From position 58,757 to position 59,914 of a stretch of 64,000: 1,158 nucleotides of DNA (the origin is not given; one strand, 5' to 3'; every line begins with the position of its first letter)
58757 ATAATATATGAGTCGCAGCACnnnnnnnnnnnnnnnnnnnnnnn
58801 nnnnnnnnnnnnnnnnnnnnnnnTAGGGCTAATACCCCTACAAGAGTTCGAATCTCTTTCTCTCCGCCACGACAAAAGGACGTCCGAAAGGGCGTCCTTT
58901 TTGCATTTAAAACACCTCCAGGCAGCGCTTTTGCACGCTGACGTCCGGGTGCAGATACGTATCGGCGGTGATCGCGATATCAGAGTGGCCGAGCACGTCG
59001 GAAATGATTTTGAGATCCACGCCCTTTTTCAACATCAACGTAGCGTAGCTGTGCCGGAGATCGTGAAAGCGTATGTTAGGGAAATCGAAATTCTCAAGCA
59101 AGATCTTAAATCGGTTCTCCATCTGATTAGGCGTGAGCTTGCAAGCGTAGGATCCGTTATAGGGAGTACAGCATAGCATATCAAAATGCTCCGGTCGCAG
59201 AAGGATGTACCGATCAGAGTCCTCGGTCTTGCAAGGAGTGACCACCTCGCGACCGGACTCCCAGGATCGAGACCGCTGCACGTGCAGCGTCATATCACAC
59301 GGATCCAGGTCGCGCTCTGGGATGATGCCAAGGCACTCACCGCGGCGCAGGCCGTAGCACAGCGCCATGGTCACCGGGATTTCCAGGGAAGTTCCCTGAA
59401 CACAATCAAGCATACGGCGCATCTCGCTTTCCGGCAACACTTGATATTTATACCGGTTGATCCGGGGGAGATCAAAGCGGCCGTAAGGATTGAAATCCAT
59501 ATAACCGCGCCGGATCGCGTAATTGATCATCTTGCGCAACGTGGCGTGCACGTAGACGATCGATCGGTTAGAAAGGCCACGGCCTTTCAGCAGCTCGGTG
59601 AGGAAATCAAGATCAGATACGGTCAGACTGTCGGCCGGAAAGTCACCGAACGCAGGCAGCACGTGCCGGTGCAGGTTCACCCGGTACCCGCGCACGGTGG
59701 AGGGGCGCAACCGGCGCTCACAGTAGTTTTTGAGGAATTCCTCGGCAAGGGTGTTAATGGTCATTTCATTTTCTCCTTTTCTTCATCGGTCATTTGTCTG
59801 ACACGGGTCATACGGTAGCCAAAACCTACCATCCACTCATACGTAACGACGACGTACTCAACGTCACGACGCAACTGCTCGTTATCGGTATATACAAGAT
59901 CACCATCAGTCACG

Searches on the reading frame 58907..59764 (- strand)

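Call 9: search_protein_families(library=pfam, proteins=[window:58907-59764:-], max_evalue=0.01)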
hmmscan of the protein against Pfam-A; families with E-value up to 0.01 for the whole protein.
window:58907-59764:- (285 aa): 5 families
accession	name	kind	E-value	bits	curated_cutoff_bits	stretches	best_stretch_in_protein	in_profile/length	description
PF00589.27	Phage_integrase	-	2e-14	54.2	27.1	1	110-274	3-169/172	Phage integrase family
PF14659.12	Phage_int_SAM_3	-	4.5e-08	33.6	22.6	1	2-52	1-50/58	Phage integrase, N-terminal SAM-like domain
PF13102.12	Phage_int_SAM_5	-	1.1e-06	29.4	22.3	1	10-95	5-94/98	Phage integrase SAM-like domain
PF02899.23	Phage_int_SAM_1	-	0.00022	21.9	22.3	1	8-87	2-83/83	Phage integrase, N-terminal SAM-like domain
PF22022.2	Phage_int_M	-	0.0051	17.5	27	1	5-94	3-90/96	Phage integrase central domain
